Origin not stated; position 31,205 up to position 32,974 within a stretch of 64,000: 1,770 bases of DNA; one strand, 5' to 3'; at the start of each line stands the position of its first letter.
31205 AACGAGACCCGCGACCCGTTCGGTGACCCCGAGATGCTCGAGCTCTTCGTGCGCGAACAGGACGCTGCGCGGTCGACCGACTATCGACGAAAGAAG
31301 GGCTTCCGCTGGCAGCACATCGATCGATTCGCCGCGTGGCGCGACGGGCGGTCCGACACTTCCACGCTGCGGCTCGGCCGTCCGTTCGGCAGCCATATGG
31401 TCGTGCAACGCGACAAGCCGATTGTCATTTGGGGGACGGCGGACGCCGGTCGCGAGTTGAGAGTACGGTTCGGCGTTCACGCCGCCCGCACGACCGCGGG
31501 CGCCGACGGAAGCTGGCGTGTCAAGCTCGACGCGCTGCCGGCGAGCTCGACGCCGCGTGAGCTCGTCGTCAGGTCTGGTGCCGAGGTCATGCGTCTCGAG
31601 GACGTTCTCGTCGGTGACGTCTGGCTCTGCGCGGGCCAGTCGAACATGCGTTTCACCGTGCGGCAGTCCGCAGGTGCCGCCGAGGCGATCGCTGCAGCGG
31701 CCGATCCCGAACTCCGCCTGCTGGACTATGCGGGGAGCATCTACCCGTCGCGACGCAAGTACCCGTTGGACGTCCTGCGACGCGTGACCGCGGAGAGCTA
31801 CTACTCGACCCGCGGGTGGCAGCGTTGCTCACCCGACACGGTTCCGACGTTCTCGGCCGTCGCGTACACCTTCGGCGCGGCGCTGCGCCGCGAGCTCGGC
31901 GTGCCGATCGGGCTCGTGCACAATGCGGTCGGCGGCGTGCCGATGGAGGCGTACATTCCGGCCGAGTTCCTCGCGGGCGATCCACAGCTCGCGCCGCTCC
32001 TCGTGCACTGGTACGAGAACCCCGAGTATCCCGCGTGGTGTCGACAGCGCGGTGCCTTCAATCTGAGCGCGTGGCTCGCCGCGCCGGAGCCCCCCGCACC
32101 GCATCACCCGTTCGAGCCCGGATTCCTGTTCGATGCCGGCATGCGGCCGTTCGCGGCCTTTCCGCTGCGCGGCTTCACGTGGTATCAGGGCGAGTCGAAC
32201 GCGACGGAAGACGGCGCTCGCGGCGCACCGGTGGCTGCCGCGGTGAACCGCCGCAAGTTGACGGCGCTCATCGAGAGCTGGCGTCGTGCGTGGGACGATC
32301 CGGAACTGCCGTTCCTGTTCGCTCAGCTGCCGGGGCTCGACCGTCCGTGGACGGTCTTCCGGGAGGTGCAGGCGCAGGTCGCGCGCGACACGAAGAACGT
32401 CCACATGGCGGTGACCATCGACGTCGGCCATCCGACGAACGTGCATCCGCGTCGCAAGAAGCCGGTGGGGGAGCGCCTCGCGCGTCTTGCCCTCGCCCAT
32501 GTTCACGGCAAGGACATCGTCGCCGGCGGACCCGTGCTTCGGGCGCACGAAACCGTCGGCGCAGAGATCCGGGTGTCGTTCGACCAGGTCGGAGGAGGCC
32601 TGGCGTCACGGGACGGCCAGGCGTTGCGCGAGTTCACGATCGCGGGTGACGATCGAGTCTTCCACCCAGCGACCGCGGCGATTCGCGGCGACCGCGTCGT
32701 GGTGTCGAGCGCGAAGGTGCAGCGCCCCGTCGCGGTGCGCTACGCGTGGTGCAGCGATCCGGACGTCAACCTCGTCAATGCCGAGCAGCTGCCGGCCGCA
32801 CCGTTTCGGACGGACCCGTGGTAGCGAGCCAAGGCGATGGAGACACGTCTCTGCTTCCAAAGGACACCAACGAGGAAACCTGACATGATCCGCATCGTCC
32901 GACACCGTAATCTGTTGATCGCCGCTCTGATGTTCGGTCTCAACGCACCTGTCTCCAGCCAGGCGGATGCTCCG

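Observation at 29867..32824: Second fusion enzyme: SGSH-like sulfatase joined to a full-length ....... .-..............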

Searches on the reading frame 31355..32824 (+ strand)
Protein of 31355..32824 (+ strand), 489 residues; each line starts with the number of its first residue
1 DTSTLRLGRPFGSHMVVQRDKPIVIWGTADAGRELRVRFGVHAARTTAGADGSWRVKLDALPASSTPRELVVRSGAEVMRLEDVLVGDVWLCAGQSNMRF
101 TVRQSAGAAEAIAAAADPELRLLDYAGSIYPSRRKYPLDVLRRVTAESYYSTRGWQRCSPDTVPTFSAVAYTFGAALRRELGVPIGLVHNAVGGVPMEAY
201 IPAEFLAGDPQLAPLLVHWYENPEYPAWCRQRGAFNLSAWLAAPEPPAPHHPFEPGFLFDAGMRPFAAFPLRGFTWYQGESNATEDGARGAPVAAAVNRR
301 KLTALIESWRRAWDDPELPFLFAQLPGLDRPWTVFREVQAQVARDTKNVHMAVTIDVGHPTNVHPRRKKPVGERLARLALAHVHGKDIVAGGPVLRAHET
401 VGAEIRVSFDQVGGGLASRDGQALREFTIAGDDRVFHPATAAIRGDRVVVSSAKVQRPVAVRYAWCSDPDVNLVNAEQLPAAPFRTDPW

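Call 14: search_solved_structures(query=window:31355-32824:+, max_evalue=0.01, show_alignments=3)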
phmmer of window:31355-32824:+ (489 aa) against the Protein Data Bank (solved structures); distinct sequences matched with E-value up to 0.01: 7.
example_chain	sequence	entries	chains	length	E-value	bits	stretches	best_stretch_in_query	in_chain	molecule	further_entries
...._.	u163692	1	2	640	2.2e-80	273.9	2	253-489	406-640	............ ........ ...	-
7kmm_A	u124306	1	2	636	2.4e-74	253.9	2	255-489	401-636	Sialic acid-specific 9-O-acetylesterase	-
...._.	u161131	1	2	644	1.4e-71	244.9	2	253-487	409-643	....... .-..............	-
8f9o_A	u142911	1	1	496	2e-20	76.1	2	11-202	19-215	Sialic acid acetylesterase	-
8f9p_A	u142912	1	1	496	5.2e-20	74.7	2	11-202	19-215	Sialic acid acetylesterase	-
8f9r_A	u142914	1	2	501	7.4e-20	74.2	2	11-202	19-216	Sialic acid acetylesterase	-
8f9q_A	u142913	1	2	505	9.7e-20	73.8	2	11-204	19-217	Sialic acid acetylesterase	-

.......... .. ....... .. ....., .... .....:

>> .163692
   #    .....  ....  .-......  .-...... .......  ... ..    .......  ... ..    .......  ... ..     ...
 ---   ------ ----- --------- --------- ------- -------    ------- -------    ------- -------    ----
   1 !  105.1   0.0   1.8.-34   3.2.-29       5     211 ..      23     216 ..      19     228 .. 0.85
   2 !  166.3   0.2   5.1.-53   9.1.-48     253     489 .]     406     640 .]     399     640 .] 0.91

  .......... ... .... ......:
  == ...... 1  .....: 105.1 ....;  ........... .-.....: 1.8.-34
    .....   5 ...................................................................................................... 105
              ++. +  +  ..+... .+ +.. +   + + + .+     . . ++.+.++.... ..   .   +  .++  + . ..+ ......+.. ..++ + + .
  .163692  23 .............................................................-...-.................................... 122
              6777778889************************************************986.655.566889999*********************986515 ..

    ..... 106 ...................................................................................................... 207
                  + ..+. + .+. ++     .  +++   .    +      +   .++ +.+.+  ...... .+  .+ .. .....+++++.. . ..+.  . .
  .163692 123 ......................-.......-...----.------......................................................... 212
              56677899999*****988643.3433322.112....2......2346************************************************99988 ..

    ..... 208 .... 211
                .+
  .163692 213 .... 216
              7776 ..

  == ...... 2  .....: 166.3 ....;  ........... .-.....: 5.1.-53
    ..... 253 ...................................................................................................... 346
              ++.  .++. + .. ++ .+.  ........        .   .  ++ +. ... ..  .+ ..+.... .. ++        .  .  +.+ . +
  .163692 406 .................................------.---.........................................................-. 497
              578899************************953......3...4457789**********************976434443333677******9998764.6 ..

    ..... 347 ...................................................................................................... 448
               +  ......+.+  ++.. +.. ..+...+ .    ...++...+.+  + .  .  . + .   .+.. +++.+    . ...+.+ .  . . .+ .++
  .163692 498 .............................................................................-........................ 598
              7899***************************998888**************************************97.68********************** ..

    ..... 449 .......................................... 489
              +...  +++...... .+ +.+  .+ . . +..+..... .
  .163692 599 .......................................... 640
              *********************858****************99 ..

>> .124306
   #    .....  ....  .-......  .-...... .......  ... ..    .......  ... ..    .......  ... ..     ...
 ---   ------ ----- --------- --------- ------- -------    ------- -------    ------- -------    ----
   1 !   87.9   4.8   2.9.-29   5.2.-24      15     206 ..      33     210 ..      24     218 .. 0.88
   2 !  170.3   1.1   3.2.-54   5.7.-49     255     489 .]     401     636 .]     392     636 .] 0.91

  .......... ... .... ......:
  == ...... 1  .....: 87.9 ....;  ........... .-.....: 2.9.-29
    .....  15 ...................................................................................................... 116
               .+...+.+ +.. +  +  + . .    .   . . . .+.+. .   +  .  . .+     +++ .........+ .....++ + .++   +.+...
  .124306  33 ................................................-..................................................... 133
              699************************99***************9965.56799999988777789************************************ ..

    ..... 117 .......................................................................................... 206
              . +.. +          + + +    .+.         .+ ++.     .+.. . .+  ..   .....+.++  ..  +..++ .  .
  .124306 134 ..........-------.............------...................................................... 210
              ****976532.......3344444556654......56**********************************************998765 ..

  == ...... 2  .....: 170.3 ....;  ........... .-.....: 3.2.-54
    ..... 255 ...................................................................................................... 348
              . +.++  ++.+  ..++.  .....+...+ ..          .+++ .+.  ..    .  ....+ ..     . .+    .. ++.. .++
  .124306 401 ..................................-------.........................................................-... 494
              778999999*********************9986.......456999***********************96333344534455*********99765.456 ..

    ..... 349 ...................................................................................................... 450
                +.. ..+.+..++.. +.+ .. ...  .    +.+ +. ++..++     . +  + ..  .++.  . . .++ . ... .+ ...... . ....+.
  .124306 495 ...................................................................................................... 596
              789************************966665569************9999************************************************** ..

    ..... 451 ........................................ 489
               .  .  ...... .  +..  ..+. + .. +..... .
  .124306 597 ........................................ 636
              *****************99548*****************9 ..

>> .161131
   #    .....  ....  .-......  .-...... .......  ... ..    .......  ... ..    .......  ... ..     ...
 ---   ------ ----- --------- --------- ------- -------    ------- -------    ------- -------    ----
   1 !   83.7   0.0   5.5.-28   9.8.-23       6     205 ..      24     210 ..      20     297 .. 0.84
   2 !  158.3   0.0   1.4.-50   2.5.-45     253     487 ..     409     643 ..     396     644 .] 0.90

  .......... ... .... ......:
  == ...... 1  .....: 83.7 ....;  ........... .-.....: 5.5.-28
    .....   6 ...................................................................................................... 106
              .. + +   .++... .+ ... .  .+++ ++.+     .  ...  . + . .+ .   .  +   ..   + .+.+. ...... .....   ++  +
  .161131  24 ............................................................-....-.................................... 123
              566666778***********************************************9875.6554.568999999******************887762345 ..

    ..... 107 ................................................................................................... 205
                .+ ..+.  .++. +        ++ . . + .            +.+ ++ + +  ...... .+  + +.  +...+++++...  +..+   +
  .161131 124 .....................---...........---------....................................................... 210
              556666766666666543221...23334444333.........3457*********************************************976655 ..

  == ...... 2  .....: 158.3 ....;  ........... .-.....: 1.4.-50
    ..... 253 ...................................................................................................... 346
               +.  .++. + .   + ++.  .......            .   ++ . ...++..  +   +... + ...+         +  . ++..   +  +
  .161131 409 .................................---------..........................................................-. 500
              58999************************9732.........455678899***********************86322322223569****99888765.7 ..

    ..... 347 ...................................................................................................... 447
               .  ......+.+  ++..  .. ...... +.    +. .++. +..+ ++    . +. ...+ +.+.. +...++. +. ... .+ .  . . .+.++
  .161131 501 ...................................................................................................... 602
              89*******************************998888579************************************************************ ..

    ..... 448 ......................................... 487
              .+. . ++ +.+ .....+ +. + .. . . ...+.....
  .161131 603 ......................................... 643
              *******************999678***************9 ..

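Call 53: find_homologous_proteins(query=window:31355-32824:+, max_evalue=1e-20)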
Query window:31355-32824:+ (489 aa): 7957 proteins with E <= 1e-20 among 8000 candidates; the best 120 are listed.
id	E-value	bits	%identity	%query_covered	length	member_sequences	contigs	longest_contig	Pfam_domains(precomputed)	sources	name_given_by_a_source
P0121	1.5e-199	682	63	99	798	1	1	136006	PF03629.25,PF16347.11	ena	-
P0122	1.4e-197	675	100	60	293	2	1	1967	PF03629.25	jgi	-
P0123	3.7e-180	618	59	97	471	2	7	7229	PF03629.25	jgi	-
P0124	1.6e-174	599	58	97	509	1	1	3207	PF03629.25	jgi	-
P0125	5.0e-174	598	57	98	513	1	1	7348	PF03629.25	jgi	jgi:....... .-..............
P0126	6.2e-170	584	53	99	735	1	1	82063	PF04311.21,PF03629.25,PF13472.13,PF00657.29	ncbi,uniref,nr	ncbi:hypothetical protein HW115_17725 [Verrucomicrobiaceae bacterium N1E253]|uniref:Sialate O-acetyl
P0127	9.8e-168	577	56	98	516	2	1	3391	PF03629.25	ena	-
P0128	1.5e-163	563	52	100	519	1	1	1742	PF03629.25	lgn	-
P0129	1.2e-162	560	51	99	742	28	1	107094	PF03629.25,PF13472.13,PF00657.29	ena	-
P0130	1.7e-161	556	51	100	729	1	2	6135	PF03629.25,PF13472.13,PF00657.29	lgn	-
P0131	1.0e-160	554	50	100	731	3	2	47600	PF03629.25,PF13472.13,PF00657.29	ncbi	ncbi:MAG: GDSL-type esterase/lipase family protein [Akkermansiaceae bacterium]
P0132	1.4e-160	553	52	100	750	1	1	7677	PF03629.25,PF13472.13,PF00657.29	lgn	-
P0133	1.1e-159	550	50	99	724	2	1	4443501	PF03629.25,PF13472.13,PF00657.29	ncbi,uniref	ncbi:GDSL-type esterase/lipase family protein [Rubritalea tangerina]|uniref:GDSL-type esterase/lipas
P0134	1.6e-158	547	59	88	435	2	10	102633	PF03629.25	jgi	-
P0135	1.0e-157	544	51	99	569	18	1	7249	PF03629.25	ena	-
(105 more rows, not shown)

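Call 55: find_encoding_contigs(protein=P0121, flank=10000, max_places=2)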
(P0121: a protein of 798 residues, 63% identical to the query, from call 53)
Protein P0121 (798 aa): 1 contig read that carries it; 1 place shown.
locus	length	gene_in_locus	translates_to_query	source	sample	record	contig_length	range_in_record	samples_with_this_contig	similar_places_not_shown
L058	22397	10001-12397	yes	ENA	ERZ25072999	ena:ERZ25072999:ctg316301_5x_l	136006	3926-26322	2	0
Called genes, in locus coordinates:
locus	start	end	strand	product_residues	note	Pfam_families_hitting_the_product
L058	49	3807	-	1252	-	PF00069:Pkinase, PF07714:PK_Tyr_Ser-Thr, PF24885:TPR_NPHP3, PF13424:TPR_12, PF13424:TPR_12, PF13424:TPR_12, PF13374:TPR_10, PF13424:TPR_12, +17 more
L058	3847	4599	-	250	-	PF07638:Sigma70_ECF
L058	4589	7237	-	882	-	PF01839:FG-GAP (faint), PF13517:FG-GAP_3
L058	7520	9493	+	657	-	PF00884:Sulfatase, PF01663:Phosphodiest (weak), PF16347:SGSH_C, PF00884:Sulfatase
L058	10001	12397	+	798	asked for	PF16347:SGSH_C (weak), PF03629:SASA (weak)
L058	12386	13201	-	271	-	PF02517:Rce1-like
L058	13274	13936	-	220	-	-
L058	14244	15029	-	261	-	-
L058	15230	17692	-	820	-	-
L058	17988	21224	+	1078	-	PF01564:Spermine_synth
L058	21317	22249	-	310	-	-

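Call 58: find_encoding_contigs(protein=P0133, flank=10000, max_places=1)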
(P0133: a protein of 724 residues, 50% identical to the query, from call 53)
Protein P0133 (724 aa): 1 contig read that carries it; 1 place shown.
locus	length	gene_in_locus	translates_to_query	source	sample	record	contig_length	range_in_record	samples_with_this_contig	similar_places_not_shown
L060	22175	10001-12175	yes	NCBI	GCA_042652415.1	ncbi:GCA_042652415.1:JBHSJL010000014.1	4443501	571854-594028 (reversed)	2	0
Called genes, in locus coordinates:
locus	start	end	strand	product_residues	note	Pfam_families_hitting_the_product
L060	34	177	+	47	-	-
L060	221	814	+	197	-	PF01914:MarC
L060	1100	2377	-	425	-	PF01053:Cys_Met_Meta_PP, PF00155:Aminotran_1_2, PF00266:Aminotran_5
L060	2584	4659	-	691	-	PF03030:H_PPase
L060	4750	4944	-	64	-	-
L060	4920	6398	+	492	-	PF03553:Na_H_antiporter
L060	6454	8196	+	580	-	PF13088:BNR_2 (weak)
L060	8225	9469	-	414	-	PF13229:Beta_helix (weak)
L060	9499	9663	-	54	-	-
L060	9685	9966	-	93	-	-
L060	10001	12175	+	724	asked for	PF03629:SASA, PF00657:Lipase_GDSL, PF13472:Lipase_GDSL_2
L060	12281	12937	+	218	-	-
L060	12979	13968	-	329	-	PF00884:Sulfatase, PF16347:SGSH_C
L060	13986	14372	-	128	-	PF00884:Sulfatase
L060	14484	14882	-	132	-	PF00190:Cupin_1, PF07883:Cupin_2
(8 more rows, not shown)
